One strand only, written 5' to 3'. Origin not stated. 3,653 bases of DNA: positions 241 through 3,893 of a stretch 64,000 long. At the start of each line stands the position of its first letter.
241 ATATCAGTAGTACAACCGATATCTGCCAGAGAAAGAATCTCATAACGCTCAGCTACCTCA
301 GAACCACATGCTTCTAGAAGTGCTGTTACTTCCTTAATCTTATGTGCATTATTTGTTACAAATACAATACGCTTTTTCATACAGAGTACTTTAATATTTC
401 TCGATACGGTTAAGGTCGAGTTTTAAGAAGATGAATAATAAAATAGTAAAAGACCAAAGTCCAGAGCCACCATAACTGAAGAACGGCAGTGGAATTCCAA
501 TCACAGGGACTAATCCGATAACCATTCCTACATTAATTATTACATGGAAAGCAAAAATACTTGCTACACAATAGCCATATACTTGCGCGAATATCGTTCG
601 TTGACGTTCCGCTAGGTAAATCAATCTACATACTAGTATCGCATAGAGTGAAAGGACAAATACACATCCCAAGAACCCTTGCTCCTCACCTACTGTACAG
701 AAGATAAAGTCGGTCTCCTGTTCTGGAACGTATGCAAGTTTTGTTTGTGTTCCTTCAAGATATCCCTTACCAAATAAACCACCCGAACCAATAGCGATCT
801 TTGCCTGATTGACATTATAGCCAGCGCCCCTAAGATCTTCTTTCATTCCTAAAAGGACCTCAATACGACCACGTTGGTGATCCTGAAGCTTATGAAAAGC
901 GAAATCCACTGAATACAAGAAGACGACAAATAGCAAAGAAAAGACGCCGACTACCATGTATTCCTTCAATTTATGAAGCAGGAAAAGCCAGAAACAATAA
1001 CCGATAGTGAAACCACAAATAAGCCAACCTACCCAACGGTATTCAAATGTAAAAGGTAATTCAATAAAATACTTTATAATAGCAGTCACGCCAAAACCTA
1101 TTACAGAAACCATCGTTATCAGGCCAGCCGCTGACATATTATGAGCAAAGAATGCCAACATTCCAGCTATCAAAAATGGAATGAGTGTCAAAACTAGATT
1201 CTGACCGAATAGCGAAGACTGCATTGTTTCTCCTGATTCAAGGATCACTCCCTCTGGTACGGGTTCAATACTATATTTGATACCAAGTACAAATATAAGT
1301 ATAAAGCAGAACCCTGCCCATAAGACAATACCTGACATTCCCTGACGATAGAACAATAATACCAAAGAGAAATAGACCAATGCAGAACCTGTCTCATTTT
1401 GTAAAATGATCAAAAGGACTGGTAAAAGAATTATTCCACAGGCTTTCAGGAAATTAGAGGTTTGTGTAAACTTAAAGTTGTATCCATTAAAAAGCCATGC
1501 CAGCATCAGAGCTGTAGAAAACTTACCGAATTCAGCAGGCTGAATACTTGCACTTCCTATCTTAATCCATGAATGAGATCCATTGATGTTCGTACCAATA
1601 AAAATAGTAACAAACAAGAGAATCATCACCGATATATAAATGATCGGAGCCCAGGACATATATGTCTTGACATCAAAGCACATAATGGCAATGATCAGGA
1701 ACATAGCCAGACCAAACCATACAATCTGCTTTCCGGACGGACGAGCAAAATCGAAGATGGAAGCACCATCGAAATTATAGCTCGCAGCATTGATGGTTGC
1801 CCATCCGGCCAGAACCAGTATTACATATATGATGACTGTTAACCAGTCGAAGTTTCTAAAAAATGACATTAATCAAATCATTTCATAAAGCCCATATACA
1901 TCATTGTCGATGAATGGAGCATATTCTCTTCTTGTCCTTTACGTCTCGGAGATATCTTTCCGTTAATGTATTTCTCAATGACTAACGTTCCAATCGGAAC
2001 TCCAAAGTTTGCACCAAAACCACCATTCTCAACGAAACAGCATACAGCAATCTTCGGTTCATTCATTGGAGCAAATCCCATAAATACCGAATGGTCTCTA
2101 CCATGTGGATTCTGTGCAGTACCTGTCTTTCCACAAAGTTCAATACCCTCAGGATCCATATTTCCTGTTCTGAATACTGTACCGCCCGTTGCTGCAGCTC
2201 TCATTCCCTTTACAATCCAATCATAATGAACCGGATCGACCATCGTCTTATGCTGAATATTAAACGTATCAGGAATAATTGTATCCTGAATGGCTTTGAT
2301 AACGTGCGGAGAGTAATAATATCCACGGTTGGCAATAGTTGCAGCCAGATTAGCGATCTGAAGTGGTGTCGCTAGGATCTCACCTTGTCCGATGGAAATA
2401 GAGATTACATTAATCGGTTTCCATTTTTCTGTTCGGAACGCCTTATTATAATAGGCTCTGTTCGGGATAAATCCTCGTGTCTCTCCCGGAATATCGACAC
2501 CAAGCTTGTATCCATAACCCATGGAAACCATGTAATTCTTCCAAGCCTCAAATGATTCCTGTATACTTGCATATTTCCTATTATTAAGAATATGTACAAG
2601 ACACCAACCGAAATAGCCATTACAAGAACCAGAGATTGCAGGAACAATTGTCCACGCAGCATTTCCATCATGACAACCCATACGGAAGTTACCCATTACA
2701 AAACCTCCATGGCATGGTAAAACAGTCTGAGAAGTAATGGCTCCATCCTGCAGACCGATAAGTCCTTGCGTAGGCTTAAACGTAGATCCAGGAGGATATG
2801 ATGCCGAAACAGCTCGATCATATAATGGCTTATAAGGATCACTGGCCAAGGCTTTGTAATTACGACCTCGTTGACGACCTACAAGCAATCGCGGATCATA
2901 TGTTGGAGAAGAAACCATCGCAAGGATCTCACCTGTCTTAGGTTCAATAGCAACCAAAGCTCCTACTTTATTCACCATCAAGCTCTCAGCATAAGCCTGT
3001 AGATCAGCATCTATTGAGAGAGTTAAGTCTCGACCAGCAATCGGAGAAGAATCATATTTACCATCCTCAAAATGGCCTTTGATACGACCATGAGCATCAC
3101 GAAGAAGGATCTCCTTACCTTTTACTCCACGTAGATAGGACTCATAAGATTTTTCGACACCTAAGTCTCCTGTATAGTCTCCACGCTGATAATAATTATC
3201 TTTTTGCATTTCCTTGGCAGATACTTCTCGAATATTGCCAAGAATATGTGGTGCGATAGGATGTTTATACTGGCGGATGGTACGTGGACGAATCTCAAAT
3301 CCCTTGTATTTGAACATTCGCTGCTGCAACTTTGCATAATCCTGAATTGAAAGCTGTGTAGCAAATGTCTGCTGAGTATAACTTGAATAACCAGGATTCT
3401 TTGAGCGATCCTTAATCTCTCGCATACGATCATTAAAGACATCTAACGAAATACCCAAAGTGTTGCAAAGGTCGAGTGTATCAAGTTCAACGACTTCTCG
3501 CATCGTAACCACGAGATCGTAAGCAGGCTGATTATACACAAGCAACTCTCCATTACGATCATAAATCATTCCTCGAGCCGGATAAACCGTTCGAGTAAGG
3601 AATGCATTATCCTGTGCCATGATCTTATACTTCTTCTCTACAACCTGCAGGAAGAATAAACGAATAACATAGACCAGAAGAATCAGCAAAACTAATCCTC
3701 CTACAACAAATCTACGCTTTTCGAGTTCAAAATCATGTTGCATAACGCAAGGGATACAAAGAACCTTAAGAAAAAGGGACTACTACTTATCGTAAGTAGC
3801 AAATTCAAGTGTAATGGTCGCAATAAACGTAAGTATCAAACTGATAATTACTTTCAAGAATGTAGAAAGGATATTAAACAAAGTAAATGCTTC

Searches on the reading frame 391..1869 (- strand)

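Call 89: search_protein_families(library=pfam, proteins=[window:391-1869:-], max_evalue=0.00001)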
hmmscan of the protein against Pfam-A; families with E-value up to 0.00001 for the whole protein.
window:391-1869:- (492 aa): 1 family
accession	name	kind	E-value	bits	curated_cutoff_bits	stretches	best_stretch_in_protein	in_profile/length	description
PF01098.24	FTSW_RODA_SPOVE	-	1.4e-72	245.1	26.4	2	301-486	173-352/356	Cell cycle protein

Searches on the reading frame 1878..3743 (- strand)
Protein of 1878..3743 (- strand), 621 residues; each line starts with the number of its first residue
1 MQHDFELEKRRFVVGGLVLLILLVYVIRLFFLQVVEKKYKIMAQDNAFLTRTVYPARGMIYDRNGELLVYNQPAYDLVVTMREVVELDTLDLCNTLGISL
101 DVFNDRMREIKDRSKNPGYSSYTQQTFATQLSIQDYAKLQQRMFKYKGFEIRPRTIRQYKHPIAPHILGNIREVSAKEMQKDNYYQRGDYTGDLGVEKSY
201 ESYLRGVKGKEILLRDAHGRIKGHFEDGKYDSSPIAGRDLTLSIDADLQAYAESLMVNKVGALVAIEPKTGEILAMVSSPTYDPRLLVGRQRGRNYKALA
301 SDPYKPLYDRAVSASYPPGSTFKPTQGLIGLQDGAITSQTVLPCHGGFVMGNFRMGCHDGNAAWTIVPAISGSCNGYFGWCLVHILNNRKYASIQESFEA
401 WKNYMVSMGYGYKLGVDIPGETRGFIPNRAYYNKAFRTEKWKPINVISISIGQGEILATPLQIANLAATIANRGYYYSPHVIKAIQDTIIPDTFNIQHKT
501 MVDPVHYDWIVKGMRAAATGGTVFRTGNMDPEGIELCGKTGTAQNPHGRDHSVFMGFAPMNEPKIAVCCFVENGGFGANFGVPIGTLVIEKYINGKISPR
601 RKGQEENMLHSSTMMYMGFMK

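Call 89: search_protein_families(library=pfam, proteins=[window:1878-3743:-], max_evalue=0.00001)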
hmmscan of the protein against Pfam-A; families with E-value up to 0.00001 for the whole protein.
window:1878-3743:- (621 aa): 2 families
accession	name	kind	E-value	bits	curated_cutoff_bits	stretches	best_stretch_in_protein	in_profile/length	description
PF00905.27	Transpeptidase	-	3.4e-49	168.1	22.1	1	261-575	1-282/299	Penicillin binding protein transpeptidase domain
PF03717.20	PBP_dimer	-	1.2e-38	133.8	24.4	1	53-222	2-176/180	Penicillin-binding Protein dimerisation domain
